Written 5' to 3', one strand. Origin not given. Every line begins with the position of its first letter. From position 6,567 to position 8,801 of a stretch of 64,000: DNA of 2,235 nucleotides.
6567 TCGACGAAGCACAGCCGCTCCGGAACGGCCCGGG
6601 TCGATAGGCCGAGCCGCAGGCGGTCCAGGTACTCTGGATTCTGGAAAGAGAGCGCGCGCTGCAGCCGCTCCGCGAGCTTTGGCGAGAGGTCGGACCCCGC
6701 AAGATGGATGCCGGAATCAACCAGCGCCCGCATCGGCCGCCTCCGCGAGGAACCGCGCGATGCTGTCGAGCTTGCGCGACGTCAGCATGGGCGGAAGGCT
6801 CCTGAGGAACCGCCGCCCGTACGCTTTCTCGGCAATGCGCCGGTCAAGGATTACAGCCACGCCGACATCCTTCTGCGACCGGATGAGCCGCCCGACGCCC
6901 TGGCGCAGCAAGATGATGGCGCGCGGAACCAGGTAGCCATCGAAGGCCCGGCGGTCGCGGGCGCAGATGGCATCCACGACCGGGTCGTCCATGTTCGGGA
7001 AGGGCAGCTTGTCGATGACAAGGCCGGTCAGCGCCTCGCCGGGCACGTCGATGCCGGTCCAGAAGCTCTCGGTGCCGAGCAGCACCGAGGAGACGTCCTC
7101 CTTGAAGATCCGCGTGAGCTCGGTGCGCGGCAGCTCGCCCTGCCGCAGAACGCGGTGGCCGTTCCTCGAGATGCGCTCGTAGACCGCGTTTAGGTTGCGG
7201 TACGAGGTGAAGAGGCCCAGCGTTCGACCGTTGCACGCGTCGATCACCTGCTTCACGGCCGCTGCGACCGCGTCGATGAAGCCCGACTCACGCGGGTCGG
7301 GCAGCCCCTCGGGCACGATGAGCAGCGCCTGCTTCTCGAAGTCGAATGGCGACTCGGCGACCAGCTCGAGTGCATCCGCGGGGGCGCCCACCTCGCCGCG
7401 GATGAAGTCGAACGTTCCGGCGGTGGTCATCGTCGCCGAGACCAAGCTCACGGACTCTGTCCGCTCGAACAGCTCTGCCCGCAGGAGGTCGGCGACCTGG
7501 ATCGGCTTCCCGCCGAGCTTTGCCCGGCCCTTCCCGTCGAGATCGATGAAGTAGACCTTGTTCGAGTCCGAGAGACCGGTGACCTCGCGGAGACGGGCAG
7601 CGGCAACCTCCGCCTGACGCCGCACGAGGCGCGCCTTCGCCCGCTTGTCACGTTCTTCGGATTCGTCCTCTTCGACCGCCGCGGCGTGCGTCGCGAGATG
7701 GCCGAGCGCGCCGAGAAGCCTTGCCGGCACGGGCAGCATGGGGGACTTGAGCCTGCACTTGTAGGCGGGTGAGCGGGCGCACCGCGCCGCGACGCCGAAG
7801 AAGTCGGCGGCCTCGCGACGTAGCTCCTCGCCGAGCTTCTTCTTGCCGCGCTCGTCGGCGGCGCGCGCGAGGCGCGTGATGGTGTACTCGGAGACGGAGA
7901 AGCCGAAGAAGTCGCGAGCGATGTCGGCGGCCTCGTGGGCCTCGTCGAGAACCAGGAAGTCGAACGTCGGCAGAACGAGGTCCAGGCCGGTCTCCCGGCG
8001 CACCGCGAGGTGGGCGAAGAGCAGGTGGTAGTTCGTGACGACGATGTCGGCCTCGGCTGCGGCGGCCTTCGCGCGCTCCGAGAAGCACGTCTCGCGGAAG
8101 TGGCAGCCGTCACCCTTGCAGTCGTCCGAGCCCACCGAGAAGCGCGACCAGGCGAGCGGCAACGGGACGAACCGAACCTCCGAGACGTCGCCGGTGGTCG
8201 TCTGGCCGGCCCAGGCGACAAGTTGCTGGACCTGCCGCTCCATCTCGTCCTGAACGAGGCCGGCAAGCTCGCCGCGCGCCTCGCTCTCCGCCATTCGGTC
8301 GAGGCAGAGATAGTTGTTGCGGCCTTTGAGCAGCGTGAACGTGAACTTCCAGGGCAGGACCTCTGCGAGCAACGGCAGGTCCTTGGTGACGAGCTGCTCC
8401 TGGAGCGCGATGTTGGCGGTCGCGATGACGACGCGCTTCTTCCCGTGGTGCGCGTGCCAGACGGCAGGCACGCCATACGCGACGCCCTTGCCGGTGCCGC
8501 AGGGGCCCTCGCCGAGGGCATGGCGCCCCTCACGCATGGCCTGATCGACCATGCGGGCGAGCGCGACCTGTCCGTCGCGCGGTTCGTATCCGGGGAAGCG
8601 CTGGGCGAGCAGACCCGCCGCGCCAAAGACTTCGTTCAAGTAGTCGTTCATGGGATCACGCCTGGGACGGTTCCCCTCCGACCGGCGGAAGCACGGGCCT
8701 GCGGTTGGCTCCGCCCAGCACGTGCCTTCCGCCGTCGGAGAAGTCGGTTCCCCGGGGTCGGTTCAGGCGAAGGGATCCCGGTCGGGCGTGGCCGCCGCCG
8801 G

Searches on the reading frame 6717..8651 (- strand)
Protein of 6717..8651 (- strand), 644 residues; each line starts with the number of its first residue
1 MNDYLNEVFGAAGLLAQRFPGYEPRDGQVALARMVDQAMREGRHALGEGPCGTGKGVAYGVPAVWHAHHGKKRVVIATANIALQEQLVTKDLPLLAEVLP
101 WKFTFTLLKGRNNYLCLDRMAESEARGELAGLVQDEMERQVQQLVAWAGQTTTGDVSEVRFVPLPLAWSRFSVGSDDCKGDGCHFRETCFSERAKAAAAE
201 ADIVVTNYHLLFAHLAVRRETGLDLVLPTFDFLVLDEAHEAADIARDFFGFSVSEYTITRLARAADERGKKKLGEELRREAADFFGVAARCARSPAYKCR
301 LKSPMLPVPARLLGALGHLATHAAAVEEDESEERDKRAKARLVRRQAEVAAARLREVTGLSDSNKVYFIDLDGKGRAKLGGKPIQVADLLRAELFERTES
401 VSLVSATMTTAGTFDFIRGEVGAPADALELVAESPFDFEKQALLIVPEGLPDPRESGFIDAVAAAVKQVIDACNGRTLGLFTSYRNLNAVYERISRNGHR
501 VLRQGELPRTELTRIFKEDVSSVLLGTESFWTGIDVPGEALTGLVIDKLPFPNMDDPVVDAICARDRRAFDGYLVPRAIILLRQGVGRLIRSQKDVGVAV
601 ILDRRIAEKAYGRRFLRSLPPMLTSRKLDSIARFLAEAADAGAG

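Call 74: search_protein_families(library=padloc, proteins=[window:6717-8651:-], max_evalue=0.00001)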
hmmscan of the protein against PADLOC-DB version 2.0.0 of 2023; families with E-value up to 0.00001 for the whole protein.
window:6717-8651:- (644 aa): 8 families
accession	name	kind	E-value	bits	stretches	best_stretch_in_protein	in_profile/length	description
PDLC01439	typeIV_DinG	-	3.3e-124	413.6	1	13-635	5-572/575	CAS-IV-A; associated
PDLC01729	typeIV_DinG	-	3.6e-44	149.6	1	5-606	9-617/666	Csf4_0_IVA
PDLC01730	typeIV_DinG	-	5.8e-26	89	2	458-609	609-778/802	Csf4_1_IVA1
PDLC01731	typeIV_DinG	-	1.9e-20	71.2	1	263-608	182-493/526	Csf4_2_IVA1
PDLC01321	typeIV_DinG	-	1.1e-18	65.4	2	455-593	403-546/559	CAS-IV-A; associated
PDLC01007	typeIV_DinG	-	3.8e-15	53.5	1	458-606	494-657/676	CRISPR type AFERR-associated DEAD/DEAH-box helicase Csf4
PDLC04986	PDC-S28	-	1.7e-08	31.3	1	533-613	401-477/831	-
PDLC01732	typeIV_DinG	-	4.5e-07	27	1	521-605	506-590/648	Csf4_3_IVE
